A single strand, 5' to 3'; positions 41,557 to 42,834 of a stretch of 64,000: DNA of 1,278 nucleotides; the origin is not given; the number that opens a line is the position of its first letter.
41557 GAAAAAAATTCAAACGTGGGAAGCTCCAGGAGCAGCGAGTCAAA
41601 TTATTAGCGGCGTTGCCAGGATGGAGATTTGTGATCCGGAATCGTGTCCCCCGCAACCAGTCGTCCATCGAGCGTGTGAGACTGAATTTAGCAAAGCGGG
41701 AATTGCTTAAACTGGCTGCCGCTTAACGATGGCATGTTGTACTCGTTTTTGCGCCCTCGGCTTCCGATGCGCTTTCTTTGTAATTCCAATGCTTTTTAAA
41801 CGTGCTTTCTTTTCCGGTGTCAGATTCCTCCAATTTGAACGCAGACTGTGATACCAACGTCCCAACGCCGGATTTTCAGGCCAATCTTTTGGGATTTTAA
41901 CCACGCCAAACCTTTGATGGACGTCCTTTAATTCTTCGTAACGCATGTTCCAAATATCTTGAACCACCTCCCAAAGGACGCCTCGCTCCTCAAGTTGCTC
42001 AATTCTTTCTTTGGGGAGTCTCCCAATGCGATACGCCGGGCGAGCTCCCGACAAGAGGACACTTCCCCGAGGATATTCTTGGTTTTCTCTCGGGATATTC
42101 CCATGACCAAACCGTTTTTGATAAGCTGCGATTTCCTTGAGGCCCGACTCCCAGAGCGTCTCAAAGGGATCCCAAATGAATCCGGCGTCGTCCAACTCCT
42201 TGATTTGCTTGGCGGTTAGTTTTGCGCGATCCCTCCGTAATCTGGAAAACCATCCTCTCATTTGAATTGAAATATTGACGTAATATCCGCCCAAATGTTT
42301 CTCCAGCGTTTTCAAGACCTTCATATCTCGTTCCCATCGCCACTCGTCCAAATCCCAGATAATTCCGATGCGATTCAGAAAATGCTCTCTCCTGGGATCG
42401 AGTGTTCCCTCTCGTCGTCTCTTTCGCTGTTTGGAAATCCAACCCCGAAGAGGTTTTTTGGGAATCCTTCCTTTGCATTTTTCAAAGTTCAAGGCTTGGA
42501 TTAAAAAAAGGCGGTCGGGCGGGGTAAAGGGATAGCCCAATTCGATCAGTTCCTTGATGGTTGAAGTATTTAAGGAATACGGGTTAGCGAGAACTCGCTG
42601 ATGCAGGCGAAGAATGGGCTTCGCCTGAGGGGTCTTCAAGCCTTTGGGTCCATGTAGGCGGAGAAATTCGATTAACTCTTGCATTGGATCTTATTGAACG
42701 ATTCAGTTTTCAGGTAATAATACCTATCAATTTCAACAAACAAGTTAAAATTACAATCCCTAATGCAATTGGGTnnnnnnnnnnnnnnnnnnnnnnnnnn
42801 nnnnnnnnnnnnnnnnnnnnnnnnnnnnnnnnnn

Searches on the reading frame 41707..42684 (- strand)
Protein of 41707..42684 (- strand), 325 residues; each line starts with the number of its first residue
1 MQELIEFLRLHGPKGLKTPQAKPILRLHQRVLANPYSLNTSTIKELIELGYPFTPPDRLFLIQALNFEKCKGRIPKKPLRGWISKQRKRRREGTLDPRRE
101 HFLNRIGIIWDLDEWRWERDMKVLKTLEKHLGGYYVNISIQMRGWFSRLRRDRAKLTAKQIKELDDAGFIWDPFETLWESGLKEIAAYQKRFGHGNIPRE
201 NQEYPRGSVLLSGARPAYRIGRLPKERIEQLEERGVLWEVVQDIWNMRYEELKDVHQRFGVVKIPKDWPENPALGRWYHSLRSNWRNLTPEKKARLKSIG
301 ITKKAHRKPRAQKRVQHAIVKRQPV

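Call 10: search_protein_families(library=pfam, proteins=[window:41707-42684:-], max_evalue=0.00001)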
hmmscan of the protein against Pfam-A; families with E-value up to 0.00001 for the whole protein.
window:41707-42684:- (325 aa): 1 family
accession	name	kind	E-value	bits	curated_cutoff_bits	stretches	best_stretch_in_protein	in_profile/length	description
PF03457.19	HA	-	1.5e-32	112.2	28.4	2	244-300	4-63/64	Helicase associated domain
